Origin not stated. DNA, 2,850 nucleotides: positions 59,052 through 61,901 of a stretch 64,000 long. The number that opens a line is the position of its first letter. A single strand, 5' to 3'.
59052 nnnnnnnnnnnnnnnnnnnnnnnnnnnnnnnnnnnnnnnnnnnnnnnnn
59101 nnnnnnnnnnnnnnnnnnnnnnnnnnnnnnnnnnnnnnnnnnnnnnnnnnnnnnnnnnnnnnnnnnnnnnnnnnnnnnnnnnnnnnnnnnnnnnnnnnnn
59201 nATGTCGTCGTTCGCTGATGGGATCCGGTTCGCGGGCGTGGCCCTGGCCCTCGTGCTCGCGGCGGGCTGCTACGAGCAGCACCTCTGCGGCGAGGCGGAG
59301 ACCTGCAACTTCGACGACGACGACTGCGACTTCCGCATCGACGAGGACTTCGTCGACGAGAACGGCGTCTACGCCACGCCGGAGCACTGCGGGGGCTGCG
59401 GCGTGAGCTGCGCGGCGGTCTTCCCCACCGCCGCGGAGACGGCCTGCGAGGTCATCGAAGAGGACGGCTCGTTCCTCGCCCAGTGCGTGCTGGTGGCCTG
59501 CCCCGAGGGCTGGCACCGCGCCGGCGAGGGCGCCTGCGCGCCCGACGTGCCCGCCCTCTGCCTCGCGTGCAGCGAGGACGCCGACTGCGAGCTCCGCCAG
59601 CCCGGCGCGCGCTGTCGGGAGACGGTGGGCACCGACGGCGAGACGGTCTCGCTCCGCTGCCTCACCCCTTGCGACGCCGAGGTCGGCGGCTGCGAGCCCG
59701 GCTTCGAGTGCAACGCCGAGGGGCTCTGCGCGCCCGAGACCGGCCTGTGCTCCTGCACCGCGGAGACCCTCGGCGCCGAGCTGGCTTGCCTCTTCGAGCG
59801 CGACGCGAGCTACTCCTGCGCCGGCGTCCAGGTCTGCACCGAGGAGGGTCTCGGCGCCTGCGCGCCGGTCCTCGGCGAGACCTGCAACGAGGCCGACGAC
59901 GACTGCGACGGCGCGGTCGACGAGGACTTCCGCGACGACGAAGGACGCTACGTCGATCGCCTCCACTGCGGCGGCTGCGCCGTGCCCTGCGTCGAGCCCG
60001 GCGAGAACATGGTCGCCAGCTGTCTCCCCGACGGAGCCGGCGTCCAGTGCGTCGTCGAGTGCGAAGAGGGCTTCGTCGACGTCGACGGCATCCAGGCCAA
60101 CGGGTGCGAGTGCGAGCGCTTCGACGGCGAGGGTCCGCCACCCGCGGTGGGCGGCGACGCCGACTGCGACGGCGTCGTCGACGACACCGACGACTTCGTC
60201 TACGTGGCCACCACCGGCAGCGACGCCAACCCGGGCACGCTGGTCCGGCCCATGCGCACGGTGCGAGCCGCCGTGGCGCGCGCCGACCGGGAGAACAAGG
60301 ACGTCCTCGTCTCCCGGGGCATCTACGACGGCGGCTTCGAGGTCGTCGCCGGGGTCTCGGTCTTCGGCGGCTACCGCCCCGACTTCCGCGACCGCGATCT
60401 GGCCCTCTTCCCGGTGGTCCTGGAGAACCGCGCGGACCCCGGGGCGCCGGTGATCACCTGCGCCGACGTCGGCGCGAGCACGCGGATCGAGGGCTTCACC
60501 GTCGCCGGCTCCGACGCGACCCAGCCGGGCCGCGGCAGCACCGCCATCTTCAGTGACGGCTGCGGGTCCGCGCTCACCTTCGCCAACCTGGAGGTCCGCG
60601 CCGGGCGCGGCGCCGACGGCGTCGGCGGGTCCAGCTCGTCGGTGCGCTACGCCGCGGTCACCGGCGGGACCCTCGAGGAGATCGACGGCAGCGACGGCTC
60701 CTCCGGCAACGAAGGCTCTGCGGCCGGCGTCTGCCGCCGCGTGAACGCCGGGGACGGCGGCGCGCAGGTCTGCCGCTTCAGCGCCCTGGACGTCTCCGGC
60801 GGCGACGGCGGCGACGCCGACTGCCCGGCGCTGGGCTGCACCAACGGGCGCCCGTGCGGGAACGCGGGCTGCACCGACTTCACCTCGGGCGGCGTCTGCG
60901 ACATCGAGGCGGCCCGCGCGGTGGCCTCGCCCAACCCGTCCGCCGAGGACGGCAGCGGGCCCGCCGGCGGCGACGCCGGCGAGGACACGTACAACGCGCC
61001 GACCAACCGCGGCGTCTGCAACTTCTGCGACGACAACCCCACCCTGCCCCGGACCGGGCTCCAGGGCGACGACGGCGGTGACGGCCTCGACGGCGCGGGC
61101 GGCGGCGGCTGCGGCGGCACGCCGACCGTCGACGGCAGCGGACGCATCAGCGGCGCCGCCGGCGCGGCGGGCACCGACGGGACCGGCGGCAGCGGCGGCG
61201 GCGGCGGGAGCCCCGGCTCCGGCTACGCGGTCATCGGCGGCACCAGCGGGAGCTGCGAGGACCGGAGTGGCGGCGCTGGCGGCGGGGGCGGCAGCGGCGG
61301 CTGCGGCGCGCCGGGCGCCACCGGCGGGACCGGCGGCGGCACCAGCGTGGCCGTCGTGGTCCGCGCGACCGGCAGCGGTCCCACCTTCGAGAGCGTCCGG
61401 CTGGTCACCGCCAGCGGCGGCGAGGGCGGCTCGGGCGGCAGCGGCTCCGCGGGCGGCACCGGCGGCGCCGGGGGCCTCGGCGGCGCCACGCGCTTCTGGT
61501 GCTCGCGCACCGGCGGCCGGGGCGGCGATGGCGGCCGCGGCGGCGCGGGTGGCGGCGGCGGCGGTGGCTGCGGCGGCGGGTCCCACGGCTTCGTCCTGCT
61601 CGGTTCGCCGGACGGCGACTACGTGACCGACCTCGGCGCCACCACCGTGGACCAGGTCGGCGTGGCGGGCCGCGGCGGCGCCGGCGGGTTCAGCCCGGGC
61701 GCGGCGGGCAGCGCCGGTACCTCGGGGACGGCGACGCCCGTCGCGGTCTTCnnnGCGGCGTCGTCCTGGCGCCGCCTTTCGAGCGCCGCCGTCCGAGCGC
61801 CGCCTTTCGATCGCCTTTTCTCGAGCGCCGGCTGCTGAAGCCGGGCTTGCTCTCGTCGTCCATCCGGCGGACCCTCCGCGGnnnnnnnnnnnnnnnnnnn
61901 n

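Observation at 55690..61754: Uncharacterised surface module: divergent Cys-rich lipoprotein plus two overlapping ~850-aa paralogues (MopE-like modules, beta-helix cap, poly-Gly solenoid-like tail)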

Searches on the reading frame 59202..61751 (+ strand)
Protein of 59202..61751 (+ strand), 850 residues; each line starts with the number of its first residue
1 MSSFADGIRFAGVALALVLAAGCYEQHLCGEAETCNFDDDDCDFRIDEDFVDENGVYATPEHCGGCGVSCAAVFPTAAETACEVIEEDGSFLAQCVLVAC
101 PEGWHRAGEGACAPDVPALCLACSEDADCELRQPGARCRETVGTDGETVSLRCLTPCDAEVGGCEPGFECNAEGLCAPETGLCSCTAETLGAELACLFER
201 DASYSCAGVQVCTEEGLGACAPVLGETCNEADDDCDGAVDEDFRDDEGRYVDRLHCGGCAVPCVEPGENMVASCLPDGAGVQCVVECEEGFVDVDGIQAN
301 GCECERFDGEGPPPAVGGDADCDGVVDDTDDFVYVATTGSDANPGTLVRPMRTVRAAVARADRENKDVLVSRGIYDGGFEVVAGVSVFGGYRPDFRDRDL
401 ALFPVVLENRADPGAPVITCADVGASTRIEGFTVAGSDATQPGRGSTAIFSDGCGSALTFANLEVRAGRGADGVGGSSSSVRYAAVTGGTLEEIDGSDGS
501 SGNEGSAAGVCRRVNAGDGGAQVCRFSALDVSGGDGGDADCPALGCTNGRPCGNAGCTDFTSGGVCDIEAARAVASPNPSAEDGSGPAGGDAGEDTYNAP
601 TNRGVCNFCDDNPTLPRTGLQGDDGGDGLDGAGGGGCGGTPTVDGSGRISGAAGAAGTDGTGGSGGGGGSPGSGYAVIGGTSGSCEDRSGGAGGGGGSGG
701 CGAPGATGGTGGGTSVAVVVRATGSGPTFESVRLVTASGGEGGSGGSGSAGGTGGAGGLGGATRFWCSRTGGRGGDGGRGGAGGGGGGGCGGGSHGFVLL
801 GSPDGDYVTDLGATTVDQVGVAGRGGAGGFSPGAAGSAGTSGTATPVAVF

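Call 5: search_protein_families(library=pfam, proteins=[window:59202-61751:+], max_evalue=1)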
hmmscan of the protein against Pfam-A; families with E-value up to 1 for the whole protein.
window:59202-61751:+ (850 aa): 1 family
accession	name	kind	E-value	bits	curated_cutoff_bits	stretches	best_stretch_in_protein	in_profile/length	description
PF11617.13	Cu-binding_MopE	-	0.014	16.1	27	1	222-241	11-30/30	Putative metal-binding motif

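Call 6: search_protein_families(library=ncbifam, proteins=[window:59202-61751:+], max_evalue=1)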
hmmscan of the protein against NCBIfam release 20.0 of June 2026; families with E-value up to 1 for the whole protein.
window:59202-61751:+ (850 aa): 1 family
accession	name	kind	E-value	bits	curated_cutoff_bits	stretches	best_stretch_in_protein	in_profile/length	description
NF047854.1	LIC10774_subfam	equivalog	0.0011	18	380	1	334-377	62-105/358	LIC10774/LIC10365 family surface protein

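Call 8: find_homologous_proteins(query=window:59202-61751:+)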
Query window:59202-61751:+ (850 aa): 288 proteins with E <= 0.001 among 8000 candidates; the best 120 are listed.
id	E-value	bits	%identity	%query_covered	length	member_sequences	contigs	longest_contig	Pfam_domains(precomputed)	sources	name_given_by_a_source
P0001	0.0e+0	1853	100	100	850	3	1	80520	-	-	-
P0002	0.0e+0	1383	75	100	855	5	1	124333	-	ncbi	-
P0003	0.0e+0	1156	66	96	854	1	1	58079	-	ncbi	-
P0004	0.0e+0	1144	69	95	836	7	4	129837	-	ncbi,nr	ncbi:MAG TPA: hypothetical protein RMH85_21815 [Polyangiaceae bacterium LLY-WYZ-15_(1-7)]|nr:hypothe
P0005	0.0e+0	1135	65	100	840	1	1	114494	-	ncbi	-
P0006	0.0e+0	1132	67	100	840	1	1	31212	PF22842.4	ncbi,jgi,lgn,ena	-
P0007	0.0e+0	1122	66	97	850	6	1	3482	-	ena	-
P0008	0.0e+0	1119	65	99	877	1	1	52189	-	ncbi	ncbi:MAG: hypothetical protein AAGE52_02795 [Myxococcota bacterium]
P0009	0.0e+0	1115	64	99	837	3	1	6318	-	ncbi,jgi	ncbi:MAG: hypothetical protein ACI9KE_005284 [Polyangiales bacterium]|jgi:hypothetical protein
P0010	0.0e+0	1107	64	98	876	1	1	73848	-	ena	-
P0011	0.0e+0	1105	63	98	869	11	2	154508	-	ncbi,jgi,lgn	jgi:hypothetical protein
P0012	0.0e+0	1102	64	98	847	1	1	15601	-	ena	-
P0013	0.0e+0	1100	63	100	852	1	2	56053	-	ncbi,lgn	-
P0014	0.0e+0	1071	65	94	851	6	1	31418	-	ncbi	-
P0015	0.0e+0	1053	62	100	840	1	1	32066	-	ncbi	-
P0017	0.0e+0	1046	62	100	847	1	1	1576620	-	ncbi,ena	-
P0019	0.0e+0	1040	61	97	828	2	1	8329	PF22842.4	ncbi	-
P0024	0.0e+0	1017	61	100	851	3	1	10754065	-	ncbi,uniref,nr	ncbi:hypothetical protein [Sandaracinus amylolyticus]|uniref:hypothetical protein n=1 Tax=Sandaracin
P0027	5.1e-297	1006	60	97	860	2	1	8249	PF11617.14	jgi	jgi:hypothetical protein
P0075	5.7e-271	920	56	99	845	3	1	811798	-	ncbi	ncbi:MAG: hypothetical protein U0234_19260 [Sandaracinus sp.]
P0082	9.1e-269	913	58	96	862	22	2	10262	PF22842.4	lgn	-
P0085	9.4e-268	909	57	88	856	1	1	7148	PF11617.14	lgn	-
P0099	1.9e-247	842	55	88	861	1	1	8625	PF22842.4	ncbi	-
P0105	7.0e-243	827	52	99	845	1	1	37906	PF11617.14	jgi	jgi:hypothetical protein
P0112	2.3e-238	812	51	99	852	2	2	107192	PF11617.14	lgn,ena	-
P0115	3.0e-237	809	54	98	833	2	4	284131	-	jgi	jgi:hypothetical protein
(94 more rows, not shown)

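Call 13: find_encoding_contigs(protein=P0024, flank=10000, max_places=2)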
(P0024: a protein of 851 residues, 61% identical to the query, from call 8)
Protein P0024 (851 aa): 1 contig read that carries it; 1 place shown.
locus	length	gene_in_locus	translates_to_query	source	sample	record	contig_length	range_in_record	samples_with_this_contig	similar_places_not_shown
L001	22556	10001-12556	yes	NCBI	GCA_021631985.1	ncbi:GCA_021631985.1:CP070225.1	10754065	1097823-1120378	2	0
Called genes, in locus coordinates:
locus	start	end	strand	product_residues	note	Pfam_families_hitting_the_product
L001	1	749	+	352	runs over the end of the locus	PF11104:PilM_2, PF14450:FtsA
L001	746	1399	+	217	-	PF05137:PilN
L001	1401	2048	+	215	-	PF04612:T2SSM (weak), PF04350:PilO, PF10741:T2SSM_b (weak)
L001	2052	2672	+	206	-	-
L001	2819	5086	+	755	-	PF11741:AMIN (faint), PF21305:type_II_gspD_N0 (weak), PF07660:STN, PF03958:Secretin_N, PF00263:Secretin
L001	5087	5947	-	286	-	-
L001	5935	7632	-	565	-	PF01839:FG-GAP (faint), PF13517:FG-GAP_3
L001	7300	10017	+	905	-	-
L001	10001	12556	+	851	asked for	-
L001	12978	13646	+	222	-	-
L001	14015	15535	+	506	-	PF14592:Chondroitinas_B (weak), PF22842:Pel9A-like_beta_helix, PF13229:Beta_helix (faint)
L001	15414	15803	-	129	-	PF00072:Response_reg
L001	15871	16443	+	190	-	-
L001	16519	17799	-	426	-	PF13469:Sulfotransfer_3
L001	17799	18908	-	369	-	PF06742:DUF1214 (faint)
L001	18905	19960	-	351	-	PF00106:adh_short, PF08659:KR (weak), PF13561:adh_short_C2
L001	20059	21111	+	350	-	PF00135:COesterase, PF20434:BD-FAE, PF07859:Abhydrolase_3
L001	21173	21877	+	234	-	-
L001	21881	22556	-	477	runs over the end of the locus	PF00989:PAS (weak), PF08448:PAS_4, PF00512:HisKA (weak), PF02518:HATPase_c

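Call 17: find_encoding_contigs(protein=P0002, flank=8000, max_places=1)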
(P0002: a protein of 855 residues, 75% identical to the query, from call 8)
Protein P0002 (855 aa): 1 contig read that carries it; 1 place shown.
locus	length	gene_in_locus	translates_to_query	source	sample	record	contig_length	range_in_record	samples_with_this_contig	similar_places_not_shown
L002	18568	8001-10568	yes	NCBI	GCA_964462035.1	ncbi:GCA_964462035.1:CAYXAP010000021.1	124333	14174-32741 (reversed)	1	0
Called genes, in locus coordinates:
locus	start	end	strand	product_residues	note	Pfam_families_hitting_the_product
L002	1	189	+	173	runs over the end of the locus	PF00156:Pribosyltran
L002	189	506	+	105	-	PF13181:TPR_8 (faint), PF14559:TPR_19 (weak)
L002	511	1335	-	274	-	-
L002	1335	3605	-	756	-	PF03544:TonB_C, PF00593:TonB_dep_Rec_b-barrel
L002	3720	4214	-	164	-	PF13302:Acetyltransf_3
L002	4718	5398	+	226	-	-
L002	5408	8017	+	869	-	-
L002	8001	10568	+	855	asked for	-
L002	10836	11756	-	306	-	-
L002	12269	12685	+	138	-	-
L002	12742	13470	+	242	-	PF07685:GATase_3, PF13507:GATase_5, PF00117:GATase (weak), PF01965:DJ-1_PfpI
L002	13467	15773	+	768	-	PF18072:FGAR-AT_linker, PF00586:AIRS, PF02769:AIRS_C, PF00586:AIRS, PF02769:AIRS_C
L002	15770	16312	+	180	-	-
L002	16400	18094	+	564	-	PF00854:PTR2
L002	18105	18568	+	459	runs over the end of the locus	PF07690:MFS_1, PF00854:PTR2, PF07690:MFS_1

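Call 18: find_encoding_contigs(protein=P0017, flank=8000, max_places=1)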
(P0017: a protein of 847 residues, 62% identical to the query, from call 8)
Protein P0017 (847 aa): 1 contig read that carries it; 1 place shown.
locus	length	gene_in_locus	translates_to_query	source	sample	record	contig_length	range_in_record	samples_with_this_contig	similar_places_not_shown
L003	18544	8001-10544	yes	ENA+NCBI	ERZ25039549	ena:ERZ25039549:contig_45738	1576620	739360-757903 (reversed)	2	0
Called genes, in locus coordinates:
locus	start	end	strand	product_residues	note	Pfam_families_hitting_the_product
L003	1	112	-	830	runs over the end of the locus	PF01839:FG-GAP (faint), PF13517:FG-GAP_3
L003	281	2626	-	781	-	PF22842:Pel9A-like_beta_helix (weak), PF13229:Beta_helix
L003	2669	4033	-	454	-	PF00067:p450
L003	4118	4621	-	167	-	PF13302:Acetyltransf_3, PF00583:Acetyltransf_1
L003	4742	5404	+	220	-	PF17837:4PPT_N, PF01648:ACPS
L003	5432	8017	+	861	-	-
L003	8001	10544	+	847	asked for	-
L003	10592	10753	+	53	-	PF00471:Ribosomal_L33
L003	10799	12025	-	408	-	PF01979:Amidohydro_1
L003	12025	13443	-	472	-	PF05090:HTTM (faint)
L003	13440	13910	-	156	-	-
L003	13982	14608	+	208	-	-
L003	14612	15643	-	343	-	-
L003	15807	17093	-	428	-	PF00743:FMO-like (faint), PF01494:FAD_binding_3 (faint), PF03486:HI0933_like (faint), PF07992:Pyr_redox_2, PF00070:Pyr_redox (faint), PF01266:DAO (weak), PF13738:Pyr_redox_3, PF01266:DAO (weak), +2 more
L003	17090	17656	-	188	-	PF02566:OsmC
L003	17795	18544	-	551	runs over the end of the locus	PF13431:TPR_17 (faint), PF14559:TPR_19 (faint), PF21033:RMD1-3 (faint), PF07719:TPR_2 (faint)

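Call 19: find_encoding_contigs(protein=P0075, flank=8000, max_places=1)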
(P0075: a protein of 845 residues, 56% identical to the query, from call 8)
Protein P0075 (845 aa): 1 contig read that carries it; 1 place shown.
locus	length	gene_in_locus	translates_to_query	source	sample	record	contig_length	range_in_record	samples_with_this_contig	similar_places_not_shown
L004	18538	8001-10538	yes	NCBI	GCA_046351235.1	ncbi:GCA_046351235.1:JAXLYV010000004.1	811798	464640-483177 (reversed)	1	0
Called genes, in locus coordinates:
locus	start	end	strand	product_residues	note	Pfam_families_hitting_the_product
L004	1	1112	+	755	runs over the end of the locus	PF21305:type_II_gspD_N0 (weak), PF07660:STN, PF03958:Secretin_N, PF00263:Secretin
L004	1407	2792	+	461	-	PF00078:RVT_1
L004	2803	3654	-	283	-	-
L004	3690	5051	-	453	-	PF13517:FG-GAP_3 (weak)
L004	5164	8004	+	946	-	-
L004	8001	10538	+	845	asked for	-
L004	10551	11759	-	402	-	-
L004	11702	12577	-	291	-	-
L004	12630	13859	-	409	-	-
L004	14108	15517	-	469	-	PF08308:PEGA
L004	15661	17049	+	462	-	PF03631:Virul_fac_BrkB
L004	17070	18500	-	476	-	PF00561:Abhydrolase_1, PF12697:Abhydrolase_6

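Call 20: find_encoding_contigs(protein=P0115, flank=8000, max_places=1)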
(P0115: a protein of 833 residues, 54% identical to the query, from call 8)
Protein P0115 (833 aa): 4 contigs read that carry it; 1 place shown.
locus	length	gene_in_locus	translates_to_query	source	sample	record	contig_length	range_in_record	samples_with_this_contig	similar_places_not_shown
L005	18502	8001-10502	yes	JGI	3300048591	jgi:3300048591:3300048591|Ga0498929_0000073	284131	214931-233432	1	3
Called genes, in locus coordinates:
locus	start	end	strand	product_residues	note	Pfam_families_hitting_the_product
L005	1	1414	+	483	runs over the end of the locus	PF05157:MshEN, PF00072:Response_reg, PF07719:TPR_2 (faint), PF13414:TPR_11 (weak)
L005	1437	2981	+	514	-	PF13717:Zn_ribbon_4, PF14237:GYF_2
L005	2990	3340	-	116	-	-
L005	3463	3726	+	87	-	PF01313:Bac_export_3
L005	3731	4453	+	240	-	PF01311:Bac_export_1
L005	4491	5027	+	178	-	PF00156:Pribosyltran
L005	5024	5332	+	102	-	-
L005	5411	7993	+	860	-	-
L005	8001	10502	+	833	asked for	-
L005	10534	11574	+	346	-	PF04055:Radical_SAM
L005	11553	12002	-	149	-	-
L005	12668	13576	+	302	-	PF13641:Glyco_tranf_2_3 (weak), PF00535:Glycos_transf_2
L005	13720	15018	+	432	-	PF01210:NAD_Gly3P_dh_N, PF03446:NAD_binding_2, PF03721:UDPG_MGDP_dh_N, PF00984:UDPG_MGDP_dh, PF03720:UDPG_MGDP_dh_C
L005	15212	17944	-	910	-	PF00989:PAS, PF08447:PAS_3, PF08448:PAS_4, PF13188:PAS_8 (weak), PF13426:PAS_9 (weak), PF00512:HisKA, PF02518:HATPase_c, PF00072:Response_reg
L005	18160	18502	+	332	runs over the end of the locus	PF00781:DAGK_cat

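Call 24: search_solved_structures(query=A1, max_evalue=1, show_alignments=3)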
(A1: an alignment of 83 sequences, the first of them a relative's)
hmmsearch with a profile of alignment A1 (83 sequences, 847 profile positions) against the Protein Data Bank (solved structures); distinct sequences matched with E-value up to 1: 6.
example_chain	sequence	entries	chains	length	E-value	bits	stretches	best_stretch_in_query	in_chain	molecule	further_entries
9q36_A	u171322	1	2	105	0.033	15.4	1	238-322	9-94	Terpredoxin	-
3vst_A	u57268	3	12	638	0.034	15.4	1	326-371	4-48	Xylosidase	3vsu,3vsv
1b9r_A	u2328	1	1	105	0.12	13.6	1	238-322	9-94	PROTEIN (TERPREDOXIN)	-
4dol_A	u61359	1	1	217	0.78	10.9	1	363-425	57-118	At1g53520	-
7lyb_M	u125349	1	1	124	0.8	10.8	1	765-795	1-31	Isoform 7 of Breast cancer type 1 susceptibility protein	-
3p8c_D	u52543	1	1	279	0.85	10.8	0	767-785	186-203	Wiskott-Aldrich syndrome protein family member 1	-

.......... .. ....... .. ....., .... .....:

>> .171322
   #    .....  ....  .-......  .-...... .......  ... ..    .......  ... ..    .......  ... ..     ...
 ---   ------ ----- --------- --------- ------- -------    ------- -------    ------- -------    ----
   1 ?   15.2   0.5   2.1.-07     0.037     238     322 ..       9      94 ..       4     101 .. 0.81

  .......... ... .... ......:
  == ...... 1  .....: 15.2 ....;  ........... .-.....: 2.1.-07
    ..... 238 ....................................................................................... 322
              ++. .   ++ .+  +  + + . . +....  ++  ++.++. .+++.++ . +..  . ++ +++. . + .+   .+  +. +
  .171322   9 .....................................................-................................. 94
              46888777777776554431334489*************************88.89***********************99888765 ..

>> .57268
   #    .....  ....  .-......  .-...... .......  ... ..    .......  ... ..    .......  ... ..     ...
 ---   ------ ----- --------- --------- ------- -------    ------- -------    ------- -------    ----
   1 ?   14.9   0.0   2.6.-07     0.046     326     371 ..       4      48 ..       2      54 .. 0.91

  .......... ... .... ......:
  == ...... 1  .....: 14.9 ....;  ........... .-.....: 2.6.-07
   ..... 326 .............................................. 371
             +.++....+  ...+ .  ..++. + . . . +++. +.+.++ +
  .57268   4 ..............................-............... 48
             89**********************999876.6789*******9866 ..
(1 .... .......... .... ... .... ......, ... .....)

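Call 30: predict_structure(alignment_id=A1)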
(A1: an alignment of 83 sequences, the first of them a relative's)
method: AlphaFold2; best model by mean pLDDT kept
length: 850 residues; sequences in the alignment: 83
mean_pLDDT: 92.8   pTM: 0.65
mean pLDDT of the five models: 92.8, 92.2, 91.6, 90.4, 90.2
residues with pLDDT >= 90: 704; 70-90: 113; 50-70: 25; < 50: 8
segments of 3 or more residues with pLDDT < 50: 1-3, 22-26
pLDDT, mean of each block of 10 residues (from residue 1): 51 65 53 88 90 94 95 93 95 96 91 95 96 96 87 93 90 96 95 94 91 96 92 91 94 94 91 95 91 80 75 75 77 97 97 98 97 97 98 93 97 98 97 98 98 97 98 98 97 98 91 96 97 98 92 92 93 95 98 96 85 90 98 96 96 98 98 94 91 98 98 98 94 98 98 98 93 98 98 98 94 93 98 98 97
secondary structure, 60 per line:
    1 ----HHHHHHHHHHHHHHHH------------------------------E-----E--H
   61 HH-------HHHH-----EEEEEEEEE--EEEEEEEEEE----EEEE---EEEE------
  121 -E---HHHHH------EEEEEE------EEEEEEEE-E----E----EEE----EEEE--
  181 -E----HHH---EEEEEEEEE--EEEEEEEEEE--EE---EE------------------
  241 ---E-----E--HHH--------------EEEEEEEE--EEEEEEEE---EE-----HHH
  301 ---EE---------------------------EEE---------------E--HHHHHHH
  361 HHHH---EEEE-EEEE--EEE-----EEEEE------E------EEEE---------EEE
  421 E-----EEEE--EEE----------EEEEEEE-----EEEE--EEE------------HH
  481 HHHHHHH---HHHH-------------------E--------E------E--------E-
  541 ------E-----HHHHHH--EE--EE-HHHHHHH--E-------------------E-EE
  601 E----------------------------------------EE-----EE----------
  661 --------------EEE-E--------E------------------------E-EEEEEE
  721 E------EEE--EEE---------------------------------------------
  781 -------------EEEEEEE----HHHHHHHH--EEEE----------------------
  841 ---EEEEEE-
elements in order (helices of 4 or more, strands of 3 or more residues): H5-20 H70-73 E79-87 E90-99 E104-107 E111-114 H126-130 E137-142 E149-156 E168-170 E175-178 E193-201 E204-213 E270-277 E280-287 E333-335 H354-364 E368-371 E373-376 E379-381 E387-391 E405-408 E418-421 E427-430 E433-435 E446-452 E458-461 E464-466 H479-487 H491-494 H553-558 H568-574 E599-601 E675-677 E715-721 E728-730 E733-735 E794-800 H805-812 E815-818 E844-849
